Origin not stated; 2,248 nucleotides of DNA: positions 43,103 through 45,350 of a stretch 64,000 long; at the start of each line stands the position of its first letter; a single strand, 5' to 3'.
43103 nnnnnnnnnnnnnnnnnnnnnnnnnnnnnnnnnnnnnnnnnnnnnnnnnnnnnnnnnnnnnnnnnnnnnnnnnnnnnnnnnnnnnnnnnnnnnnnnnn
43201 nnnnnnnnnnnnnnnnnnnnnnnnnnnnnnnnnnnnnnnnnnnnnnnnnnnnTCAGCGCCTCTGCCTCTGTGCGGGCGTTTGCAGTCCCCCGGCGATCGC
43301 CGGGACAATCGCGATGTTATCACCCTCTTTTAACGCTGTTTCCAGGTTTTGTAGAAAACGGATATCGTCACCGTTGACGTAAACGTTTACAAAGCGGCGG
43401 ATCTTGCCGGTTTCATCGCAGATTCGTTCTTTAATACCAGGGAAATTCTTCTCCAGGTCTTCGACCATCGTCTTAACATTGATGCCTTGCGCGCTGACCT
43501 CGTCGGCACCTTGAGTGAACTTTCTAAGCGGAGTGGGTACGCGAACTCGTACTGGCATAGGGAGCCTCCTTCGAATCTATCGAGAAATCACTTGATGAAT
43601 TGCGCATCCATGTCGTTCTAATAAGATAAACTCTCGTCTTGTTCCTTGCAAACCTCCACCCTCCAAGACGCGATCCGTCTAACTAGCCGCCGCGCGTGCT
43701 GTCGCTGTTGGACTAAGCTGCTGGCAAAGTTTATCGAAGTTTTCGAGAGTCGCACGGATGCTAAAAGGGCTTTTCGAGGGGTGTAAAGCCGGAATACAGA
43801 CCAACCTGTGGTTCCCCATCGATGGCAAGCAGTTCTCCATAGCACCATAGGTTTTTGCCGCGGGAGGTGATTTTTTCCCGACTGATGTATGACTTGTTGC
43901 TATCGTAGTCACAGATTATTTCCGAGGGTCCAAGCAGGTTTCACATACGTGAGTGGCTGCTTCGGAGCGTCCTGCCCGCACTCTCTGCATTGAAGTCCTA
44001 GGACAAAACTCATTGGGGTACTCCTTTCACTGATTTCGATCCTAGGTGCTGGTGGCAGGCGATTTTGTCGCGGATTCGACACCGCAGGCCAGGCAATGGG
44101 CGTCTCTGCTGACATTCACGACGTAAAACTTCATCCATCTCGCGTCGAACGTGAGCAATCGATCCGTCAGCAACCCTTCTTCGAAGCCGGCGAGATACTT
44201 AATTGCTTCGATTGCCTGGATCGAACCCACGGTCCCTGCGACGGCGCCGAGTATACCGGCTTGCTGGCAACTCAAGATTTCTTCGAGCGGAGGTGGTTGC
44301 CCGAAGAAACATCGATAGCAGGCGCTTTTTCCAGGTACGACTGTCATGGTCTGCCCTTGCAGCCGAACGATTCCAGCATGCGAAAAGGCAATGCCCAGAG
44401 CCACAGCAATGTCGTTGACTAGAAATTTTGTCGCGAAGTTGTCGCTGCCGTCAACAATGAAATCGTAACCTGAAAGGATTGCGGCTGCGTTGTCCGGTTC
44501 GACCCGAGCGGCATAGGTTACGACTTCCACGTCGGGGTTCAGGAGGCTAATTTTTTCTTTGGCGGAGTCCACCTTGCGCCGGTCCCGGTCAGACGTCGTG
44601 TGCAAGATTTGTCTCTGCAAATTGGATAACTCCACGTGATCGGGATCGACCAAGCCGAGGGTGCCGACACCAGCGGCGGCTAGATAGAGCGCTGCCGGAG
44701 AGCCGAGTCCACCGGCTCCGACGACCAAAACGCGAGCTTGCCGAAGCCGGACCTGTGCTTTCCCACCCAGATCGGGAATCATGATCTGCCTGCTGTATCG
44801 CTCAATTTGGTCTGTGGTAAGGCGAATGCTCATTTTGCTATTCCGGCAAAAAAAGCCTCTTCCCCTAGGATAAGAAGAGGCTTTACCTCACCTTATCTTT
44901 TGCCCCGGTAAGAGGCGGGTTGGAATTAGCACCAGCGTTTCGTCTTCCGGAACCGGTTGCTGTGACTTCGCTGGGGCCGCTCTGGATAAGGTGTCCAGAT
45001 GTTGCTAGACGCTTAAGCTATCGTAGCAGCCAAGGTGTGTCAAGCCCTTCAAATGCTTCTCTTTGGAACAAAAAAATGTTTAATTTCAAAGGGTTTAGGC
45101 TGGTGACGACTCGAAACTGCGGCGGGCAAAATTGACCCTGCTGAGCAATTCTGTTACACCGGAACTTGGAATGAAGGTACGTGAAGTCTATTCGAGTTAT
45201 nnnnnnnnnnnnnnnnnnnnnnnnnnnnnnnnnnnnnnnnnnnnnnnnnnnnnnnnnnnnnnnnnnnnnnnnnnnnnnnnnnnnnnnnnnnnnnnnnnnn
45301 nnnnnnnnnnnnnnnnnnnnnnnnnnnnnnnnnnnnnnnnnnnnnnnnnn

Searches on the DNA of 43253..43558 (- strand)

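Call 60: search_rna_families(sources=[L017, L018, L019, L022, L024, L027, L030, L033, L036], threshold=evalue, max_evalue=0.001)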
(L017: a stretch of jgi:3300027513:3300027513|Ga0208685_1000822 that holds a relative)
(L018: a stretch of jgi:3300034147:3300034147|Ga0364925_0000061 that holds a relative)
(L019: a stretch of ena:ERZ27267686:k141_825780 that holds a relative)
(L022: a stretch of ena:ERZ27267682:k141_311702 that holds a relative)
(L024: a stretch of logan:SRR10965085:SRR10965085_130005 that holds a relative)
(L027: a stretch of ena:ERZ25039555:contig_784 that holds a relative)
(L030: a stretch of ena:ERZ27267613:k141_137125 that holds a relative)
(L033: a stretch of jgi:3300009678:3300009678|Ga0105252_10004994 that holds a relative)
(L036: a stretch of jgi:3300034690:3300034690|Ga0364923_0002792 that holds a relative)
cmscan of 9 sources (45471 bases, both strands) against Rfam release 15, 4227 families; matches with E-value up to 0.001: 9.
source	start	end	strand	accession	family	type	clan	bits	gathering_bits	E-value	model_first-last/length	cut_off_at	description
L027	2842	2943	+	RF00162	SAM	Cis-reg; riboswitch;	CL00012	44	44.4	6.9e-07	1-108/108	no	SAM riboswitch aptamer (S box leader)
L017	1568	1670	+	RF00162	SAM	Cis-reg; riboswitch;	CL00012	41.7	44.4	3.1e-06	1-108/108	no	SAM riboswitch aptamer (S box leader)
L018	1568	1670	+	RF00162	SAM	Cis-reg; riboswitch;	CL00012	41.7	44.4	3.1e-06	1-108/108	no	SAM riboswitch aptamer (S box leader)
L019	753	855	+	RF00162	SAM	Cis-reg; riboswitch;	CL00012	41.7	44.4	3.1e-06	1-108/108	no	SAM riboswitch aptamer (S box leader)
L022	465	567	+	RF00162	SAM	Cis-reg; riboswitch;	CL00012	41.7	44.4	3.1e-06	1-108/108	no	SAM riboswitch aptamer (S box leader)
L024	385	487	+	RF00162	SAM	Cis-reg; riboswitch;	CL00012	41.7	44.4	3.1e-06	1-108/108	no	SAM riboswitch aptamer (S box leader)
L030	2841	2943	+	RF00162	SAM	Cis-reg; riboswitch;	CL00012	41.7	44.4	3.1e-06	1-108/108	no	SAM riboswitch aptamer (S box leader)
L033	292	394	+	RF00162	SAM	Cis-reg; riboswitch;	CL00012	41.7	44.4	3.1e-06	1-108/108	no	SAM riboswitch aptamer (S box leader)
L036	848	950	+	RF00162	SAM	Cis-reg; riboswitch;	CL00012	41.7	44.4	3.1e-06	1-108/108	no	SAM riboswitch aptamer (S box leader)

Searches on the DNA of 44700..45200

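Call 58: search_rna_families(source=window, start=44700, end=45200, threshold=evalue, max_evalue=1, show_alignments=1)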
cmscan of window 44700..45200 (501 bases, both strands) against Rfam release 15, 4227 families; matches with E-value up to 1: 1.
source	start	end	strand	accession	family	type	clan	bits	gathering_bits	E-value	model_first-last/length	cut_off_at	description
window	44890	44992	-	RF00162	SAM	Cis-reg; riboswitch;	CL00012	41.7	44.4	3.4e-08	1-108/108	no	SAM riboswitch aptamer (S box leader)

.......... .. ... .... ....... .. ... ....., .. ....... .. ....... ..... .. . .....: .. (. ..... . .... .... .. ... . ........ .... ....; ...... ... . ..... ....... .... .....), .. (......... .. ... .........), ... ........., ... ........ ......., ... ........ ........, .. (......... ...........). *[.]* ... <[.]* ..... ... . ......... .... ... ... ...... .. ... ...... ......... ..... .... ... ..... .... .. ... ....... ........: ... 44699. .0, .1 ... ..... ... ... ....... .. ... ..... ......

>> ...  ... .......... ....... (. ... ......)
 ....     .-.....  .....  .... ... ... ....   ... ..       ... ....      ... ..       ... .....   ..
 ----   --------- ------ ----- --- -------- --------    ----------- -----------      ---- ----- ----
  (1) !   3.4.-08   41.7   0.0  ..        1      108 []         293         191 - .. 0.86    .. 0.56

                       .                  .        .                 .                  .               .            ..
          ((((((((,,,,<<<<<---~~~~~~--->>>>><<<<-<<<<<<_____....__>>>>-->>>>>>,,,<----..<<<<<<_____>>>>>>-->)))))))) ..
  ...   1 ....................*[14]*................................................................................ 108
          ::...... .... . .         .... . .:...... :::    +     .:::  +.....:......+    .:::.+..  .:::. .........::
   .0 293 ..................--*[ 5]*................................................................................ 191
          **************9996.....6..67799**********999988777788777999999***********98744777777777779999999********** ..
